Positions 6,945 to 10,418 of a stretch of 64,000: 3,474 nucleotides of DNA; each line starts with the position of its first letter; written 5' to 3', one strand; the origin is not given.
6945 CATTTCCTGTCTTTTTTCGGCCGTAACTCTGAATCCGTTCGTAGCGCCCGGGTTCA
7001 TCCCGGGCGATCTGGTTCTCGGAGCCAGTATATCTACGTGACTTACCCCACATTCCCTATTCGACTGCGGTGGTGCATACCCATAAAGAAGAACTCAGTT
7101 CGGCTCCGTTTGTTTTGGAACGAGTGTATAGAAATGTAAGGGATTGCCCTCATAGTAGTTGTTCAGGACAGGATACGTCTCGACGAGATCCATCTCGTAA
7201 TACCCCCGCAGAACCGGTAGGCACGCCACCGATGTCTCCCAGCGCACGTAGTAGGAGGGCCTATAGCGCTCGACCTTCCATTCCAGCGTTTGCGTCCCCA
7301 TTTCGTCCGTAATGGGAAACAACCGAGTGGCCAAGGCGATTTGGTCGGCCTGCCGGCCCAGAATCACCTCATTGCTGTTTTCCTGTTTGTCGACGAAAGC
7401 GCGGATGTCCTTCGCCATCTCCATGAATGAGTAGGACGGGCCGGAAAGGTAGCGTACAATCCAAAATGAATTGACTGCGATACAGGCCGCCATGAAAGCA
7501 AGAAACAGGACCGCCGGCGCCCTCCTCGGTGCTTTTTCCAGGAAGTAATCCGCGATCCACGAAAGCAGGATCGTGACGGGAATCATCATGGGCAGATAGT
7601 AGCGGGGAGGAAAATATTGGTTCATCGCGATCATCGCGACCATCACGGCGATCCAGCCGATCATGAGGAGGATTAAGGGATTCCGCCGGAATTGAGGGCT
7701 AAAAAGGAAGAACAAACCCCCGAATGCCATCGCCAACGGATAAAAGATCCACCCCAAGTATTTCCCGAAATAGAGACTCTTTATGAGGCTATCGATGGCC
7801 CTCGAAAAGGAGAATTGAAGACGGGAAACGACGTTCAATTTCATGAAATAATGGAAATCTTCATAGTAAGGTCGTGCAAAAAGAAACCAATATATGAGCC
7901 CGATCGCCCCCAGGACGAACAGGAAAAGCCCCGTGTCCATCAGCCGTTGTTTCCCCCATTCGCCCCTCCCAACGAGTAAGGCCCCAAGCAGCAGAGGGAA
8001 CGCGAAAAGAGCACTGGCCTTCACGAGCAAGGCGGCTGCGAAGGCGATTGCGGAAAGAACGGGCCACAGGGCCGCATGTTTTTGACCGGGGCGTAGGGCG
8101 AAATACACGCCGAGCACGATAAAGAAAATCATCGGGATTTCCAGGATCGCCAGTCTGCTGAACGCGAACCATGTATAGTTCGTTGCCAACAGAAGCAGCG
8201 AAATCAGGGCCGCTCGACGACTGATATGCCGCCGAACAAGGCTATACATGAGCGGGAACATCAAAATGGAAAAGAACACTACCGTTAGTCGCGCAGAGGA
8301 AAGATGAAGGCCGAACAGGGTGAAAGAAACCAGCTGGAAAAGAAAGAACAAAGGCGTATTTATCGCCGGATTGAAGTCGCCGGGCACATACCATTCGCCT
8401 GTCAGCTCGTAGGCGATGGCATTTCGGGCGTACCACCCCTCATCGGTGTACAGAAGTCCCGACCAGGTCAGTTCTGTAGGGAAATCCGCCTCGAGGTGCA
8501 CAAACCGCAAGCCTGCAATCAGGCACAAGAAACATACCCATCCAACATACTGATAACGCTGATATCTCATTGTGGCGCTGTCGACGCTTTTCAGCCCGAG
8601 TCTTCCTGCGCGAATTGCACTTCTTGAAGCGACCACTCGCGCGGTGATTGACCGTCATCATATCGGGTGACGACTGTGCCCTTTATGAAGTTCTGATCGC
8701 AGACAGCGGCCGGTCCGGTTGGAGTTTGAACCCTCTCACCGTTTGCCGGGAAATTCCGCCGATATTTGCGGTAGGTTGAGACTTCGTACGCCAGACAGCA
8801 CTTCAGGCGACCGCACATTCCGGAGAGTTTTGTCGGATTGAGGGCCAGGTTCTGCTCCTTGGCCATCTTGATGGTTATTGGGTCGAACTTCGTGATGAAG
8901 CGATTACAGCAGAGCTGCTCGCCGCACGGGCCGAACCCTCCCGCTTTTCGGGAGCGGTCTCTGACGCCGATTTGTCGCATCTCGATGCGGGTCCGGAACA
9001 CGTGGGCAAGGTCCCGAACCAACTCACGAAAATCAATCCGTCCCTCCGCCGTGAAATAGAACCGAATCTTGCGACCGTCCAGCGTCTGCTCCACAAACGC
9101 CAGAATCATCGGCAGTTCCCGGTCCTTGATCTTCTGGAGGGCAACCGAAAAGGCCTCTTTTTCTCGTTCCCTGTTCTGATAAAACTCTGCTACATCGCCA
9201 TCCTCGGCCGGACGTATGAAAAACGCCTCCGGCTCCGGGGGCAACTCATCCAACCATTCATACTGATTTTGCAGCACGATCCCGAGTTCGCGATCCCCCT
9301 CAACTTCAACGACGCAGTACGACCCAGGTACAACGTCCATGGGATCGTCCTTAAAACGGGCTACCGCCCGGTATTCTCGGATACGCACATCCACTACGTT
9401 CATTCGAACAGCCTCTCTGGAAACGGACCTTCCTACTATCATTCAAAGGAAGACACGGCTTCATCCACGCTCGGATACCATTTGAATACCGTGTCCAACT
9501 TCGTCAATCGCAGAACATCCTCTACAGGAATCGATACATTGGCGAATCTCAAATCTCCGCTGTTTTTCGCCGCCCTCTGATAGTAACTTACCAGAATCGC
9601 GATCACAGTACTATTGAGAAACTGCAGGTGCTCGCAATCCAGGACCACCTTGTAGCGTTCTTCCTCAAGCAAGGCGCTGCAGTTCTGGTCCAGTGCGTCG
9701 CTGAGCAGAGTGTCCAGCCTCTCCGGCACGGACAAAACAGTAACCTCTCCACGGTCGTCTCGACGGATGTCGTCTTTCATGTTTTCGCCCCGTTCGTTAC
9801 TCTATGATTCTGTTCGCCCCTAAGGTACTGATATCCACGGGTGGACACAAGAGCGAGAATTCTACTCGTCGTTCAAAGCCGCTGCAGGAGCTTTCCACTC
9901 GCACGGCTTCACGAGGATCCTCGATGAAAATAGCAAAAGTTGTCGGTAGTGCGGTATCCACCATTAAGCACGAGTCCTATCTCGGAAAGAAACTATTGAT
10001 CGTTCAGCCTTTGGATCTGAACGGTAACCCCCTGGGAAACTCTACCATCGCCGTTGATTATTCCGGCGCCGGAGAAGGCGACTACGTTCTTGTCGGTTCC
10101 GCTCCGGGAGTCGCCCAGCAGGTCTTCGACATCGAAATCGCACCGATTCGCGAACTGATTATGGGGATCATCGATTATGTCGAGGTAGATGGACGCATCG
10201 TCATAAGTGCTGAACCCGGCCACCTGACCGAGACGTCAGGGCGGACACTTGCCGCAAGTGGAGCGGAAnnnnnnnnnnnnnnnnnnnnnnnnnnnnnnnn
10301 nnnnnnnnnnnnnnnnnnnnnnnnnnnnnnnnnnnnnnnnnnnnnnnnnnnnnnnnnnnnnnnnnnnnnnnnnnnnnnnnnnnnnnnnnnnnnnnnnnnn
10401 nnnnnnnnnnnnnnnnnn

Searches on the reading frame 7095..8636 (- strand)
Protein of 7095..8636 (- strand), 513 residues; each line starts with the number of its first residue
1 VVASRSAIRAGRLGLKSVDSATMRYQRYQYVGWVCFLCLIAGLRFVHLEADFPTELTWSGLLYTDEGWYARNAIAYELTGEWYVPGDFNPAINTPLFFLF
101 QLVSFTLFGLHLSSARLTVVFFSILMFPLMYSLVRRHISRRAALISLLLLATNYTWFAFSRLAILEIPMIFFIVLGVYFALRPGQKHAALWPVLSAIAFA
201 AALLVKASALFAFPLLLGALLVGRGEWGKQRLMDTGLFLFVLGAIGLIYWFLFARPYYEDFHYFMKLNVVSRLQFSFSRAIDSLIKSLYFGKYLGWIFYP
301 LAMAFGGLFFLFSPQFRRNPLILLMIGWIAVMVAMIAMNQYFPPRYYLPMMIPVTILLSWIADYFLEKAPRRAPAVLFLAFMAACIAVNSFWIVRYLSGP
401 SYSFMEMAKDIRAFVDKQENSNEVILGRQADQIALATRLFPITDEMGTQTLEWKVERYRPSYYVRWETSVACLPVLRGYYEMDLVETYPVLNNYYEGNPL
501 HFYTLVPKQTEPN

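Call 23: search_protein_families(library=ncbifam, proteins=[window:7095-8636:-], max_evalue=0.00001)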
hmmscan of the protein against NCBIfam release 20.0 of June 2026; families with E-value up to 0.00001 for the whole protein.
window:7095-8636:- (513 aa): 2 families
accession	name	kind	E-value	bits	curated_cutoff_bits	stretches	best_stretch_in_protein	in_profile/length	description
TIGR03663.1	TIGR03663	subfamily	1.5e-14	53.8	126.25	1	61-354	23-267/435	flippase activity-associated protein Agl23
NF047440.1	LA3751_2_3_fam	subfamily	1.1e-06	27.7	200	1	97-428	85-416/460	LA_3751/LA_3752 family putative glycosyltransferase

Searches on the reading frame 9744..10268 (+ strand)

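Call 15: search_protein_families(library=pfam, proteins=[window:9744-10268:+], max_evalue=0.01)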
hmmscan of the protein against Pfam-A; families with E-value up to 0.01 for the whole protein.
window:9744-10268:+ (175 aa): 1 family
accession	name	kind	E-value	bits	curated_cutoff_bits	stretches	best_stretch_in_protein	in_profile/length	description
PF03319.19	EutN_CcmL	-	4.2e-23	82.1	25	1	61-144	1-83/83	Ethanolamine utilisation protein EutN/carboxysome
